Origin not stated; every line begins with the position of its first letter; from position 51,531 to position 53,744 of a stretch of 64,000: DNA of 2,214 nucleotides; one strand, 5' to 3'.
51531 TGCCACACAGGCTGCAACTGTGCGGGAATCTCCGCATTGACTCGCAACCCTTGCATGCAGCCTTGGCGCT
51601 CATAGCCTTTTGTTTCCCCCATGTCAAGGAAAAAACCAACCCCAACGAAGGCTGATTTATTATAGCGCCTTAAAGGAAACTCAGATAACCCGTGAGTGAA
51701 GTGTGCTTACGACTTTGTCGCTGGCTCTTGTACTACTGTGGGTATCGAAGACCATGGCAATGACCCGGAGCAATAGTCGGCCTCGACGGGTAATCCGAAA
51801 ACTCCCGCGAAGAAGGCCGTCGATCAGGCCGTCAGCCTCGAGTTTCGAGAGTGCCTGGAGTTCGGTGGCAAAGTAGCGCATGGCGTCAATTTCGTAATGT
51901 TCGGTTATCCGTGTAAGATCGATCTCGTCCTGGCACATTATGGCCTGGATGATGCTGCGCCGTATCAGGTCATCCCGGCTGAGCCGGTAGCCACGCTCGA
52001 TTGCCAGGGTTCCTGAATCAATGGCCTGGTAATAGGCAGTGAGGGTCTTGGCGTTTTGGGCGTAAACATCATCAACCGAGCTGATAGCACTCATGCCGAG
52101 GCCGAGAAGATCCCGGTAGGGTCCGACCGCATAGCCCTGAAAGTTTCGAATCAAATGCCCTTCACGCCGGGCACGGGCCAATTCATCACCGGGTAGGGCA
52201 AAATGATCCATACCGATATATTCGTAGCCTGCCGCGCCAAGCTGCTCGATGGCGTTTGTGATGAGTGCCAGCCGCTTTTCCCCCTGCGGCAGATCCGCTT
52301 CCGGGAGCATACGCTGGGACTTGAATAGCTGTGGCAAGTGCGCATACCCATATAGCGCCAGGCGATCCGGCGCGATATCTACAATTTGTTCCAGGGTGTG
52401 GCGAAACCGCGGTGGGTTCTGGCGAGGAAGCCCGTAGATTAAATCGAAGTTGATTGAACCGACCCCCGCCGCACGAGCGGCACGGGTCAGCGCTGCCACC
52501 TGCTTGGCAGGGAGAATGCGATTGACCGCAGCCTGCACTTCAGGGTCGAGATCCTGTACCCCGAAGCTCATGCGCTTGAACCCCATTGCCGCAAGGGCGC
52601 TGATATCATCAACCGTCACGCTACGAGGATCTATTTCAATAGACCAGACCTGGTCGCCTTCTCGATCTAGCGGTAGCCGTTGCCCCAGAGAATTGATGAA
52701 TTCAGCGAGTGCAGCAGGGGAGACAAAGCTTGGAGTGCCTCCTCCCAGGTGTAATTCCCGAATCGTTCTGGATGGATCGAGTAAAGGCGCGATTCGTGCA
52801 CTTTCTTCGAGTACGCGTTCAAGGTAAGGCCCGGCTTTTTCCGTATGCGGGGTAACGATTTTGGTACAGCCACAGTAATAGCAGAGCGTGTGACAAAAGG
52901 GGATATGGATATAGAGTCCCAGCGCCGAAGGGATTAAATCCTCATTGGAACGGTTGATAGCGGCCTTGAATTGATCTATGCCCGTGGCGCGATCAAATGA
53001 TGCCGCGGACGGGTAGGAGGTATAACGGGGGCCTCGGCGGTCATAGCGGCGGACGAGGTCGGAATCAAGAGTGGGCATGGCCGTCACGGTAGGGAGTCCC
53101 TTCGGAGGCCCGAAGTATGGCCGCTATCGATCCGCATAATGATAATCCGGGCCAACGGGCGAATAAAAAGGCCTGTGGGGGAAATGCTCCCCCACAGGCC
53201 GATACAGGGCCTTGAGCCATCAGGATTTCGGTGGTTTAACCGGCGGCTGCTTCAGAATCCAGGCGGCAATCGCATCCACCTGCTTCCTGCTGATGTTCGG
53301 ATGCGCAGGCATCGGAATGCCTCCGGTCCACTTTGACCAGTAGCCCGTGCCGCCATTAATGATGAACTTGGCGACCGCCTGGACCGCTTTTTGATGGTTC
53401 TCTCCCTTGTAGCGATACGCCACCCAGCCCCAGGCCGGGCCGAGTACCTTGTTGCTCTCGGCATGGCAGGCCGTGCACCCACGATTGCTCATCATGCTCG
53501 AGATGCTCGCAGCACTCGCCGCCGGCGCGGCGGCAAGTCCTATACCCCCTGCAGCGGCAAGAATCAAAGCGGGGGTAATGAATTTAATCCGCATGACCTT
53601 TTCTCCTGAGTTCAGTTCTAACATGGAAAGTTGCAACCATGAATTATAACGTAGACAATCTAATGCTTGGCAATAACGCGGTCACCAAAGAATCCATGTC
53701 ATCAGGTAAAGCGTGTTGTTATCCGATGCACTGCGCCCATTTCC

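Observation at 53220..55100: Cyc2-like fused cytochrome c/outer-membrane porin with a c551-type cytochrome, driven by a predicted FNR class II promoter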

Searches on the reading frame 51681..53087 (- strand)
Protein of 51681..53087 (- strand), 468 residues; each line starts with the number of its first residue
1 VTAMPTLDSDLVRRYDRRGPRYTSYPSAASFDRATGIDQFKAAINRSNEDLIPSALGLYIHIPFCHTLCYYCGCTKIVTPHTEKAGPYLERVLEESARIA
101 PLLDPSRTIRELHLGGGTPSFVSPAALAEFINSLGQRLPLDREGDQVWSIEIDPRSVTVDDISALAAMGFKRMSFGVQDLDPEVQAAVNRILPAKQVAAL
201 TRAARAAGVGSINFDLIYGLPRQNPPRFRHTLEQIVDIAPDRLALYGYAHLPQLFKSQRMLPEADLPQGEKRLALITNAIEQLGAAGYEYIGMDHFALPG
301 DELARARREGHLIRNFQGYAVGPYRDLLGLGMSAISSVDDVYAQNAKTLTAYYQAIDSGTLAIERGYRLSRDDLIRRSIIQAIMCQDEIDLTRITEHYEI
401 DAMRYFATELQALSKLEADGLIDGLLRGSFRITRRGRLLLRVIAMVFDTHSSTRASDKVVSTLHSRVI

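Call 14: search_protein_families(library=pfam, proteins=[window:51681-53087:-], max_evalue=0.00001)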
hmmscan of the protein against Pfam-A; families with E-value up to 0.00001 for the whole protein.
window:51681-53087:- (468 aa): 2 families
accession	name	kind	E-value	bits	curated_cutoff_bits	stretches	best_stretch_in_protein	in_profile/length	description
PF04055.27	Radical_SAM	-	1.4e-19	71.3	29.5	1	59-234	1-165/166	Radical SAM superfamily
PF06969.22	HemN_C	-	1.7e-08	34.8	24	1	369-439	1-67/67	HemN C-terminal domain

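Call 18: search_protein_families(library=ncbifam, proteins=[window:51681-53087:-], max_evalue=0.00001)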
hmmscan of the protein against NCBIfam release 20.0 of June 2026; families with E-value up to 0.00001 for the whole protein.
window:51681-53087:- (468 aa): 16 families
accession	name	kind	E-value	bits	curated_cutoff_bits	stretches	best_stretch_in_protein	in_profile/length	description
TIGR00538.1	hemN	equivalog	4.6e-158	526.8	324.95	1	7-454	3-445/454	oxygen-independent coproporphyrinogen III oxidase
NF006067.1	PRK08208.1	equivalog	4.2e-48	164.4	380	1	24-439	8-406/427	STM4012 family radical SAM protein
TIGR04107.1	rSAM_HutW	equivalog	1.5e-37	129.4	400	1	51-423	35-391/419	heme anaerobic degradation radical SAM methyltransferase ChuW/HutW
TIGR03994.1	rSAM_HemZ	equivalog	2.5e-33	115.8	321.4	1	53-249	82-277/401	coproporphyrinogen dehydrogenase HemZ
TIGR00539.1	hemN_rel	equivalog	1.3e-30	106.7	205.4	1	58-302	3-240/361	radical SAM family heme chaperone HemW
NF006385.0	PRK08629.1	equivalog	1.5e-25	89.9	355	1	58-247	55-235/439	coproporphyrinogen III oxidase family protein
NF006064.0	PRK08207.2-2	equivalog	8.1e-23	81.1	504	1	51-338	140-426/465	coproporphyrinogen III oxidase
NF005133.0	PRK06582.1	equivalog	1.2e-19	70.6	597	1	50-436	6-377/390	coproporphyrinogen III oxidase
NF006060.0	PRK08207.1-3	equivalog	1.8e-18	66.6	653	1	54-249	148-345/477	coproporphyrinogen III oxidase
NF004567.0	PRK05904.1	equivalog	1.9e-17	63.5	355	1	58-289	9-232/353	coproporphyrinogen III oxidase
NF006061.0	PRK08207.1-4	equivalog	2.2e-15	56.4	702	1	55-246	173-366/501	coproporphyrinogen III oxidase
NF006066.0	PRK08207.2-5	equivalog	3e-13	49.2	1117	1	53-248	188-384/518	coproporphyrinogen III oxidase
NF006062.0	PRK08207.1-5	equivalog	7.9e-13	48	1007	1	54-248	147-343/476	coproporphyrinogen III oxidase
NF006063.0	PRK08207.2-1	equivalog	1.4e-12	47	1074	1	56-248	193-386/518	coproporphyrinogen III oxidase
NF006059.0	PRK08207.1-1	equivalog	1.1e-11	44.2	1012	1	56-246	172-364/496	coproporphyrinogen III oxidase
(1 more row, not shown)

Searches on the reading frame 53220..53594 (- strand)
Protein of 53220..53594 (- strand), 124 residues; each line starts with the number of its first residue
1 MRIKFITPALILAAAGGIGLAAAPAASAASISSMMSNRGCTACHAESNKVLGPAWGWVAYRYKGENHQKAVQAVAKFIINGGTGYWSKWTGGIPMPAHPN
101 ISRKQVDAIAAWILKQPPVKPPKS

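Call 3: search_protein_families(library=pfam, proteins=[window:53220-53594:-], max_evalue=1)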
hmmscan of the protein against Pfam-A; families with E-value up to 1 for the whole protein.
window:53220-53594:- (124 aa): 2 families
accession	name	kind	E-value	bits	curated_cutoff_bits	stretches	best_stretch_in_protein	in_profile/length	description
PF00034.26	Cytochrom_C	-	4.7e-06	28.3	21.3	1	35-115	8-88/90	Cytochrome c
PF13442.11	Cytochrome_CBB3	-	0.00028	21.6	27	1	38-113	12-68/68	Cytochrome C oxidase, cbb3-type, subunit III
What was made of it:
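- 53220..53594 (-): Periplasmic monohaem cytochrome c of the c551/c552 (c8) type, 124 aa with a signal peptide, CTACH and IPMP. Pfam PF00034 (call 3).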

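Call 4: search_protein_families(library=ncbifam, proteins=[window:53220-53594:-], max_evalue=1)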
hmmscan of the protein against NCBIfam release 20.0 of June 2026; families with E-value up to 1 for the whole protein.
window:53220-53594:- (124 aa): 3 families
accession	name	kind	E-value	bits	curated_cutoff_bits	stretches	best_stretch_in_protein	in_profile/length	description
NF045930.1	Cytc6PetJCyano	equivalog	0.00036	20.5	135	1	19-116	16-105/110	cytochrome c6 PetJ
TIGR00446.1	nop2p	subfamily_domain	0.088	12.1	210.45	1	19-42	77-100/264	NOL1/NOP2/sun family putative RNA methylase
NF008024.0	PRK10754.1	subfamily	0.097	11.7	348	1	8-74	143-204/327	NADPH:quinone reductase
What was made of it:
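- Tried and rejected: Pfam and NCBIfam gave no hit for the 447-aa protein, so neither library has a model that detects it (calls 3, 4).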

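Call 52: search_solved_structures(query=window:53220-53594:-, max_evalue=0.01, show_alignments=1)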
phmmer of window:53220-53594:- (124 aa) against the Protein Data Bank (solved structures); distinct sequences matched with E-value up to 0.01: 18.
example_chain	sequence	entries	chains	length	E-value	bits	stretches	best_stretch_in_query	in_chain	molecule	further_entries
5xec_A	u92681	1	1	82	3e-11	47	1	34-115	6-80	Cytochrome c-551,Cytochrome c-552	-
2d0s_A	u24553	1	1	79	3.2e-11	46.9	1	35-114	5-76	cytochrome c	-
1dvv_A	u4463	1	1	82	4.3e-11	46.5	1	34-116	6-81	CYTOCHROME C551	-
2pac_A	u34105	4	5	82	1.1e-10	45.1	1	34-116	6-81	CYTOCHROME C551 | Cytochrome c-551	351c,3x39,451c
2exv_A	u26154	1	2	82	1.4e-10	44.8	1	34-116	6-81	Cytochrome c-551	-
5xed_A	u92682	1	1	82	1.9e-10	44.4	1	34-115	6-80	Cytochrome c-551,Cytochrome c-552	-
1cor_A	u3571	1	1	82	7.1e-10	42.5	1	34-116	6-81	CYTOCHROME C551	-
1ayg_A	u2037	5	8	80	3.2e-09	40.4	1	35-115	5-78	CYTOCHROME C-552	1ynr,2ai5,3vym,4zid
9l08_A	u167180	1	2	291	9e-09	39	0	33-69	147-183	Covalently Connected Cytochrome c555 trimer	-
1a56_A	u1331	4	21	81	1.1e-08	38.7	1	36-114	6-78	FERRICYTOCHROME C-552 | FERROCYTOCHROME C-552 | CYTOCHROME C-552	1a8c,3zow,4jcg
5xec_C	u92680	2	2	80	1.2e-08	38.6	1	35-116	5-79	Cytochrome c-552,Cytochrome c-551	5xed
6kq1_A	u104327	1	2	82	1.4e-08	38.4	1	34-115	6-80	Cytochrome C biogenesis protein CcsA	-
5aur_A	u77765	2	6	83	6.5e-08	36.2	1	35-115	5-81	Cytochrome c-552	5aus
1cch_A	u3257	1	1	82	9.1e-08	35.7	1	34-115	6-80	CYTOCHROME C551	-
2i8f_A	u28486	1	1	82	1.2e-07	35.4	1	34-115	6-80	Cytochrome c-551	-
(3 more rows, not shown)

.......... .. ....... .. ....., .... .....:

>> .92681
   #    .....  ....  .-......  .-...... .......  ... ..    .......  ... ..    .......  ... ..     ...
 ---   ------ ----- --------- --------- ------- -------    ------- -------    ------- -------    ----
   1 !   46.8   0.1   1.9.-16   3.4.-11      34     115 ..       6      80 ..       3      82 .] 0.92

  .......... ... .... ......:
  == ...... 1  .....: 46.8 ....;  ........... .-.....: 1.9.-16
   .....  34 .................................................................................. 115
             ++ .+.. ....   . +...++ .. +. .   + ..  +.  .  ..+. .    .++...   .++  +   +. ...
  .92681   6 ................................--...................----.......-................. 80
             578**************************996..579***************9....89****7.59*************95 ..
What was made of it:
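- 53220..53594 (-): PDB c551/c552 at E 3e-11, aligned over the whole mature domain (call 52).
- On Cytochrome c551/c552 (class I, c8 type): CTACH and GGIPMP are present. phmmer gives E 3e-11 to 1e-10 to Pseudomonas and Hydrogenobacter c551/c552 structures, aligned across residues 34-116 (call 52).
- Checked: It hits Pfam Cytochrom_C, and PDB cytochromes c551/c552 at E 3e-11 (calls 3, 52).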
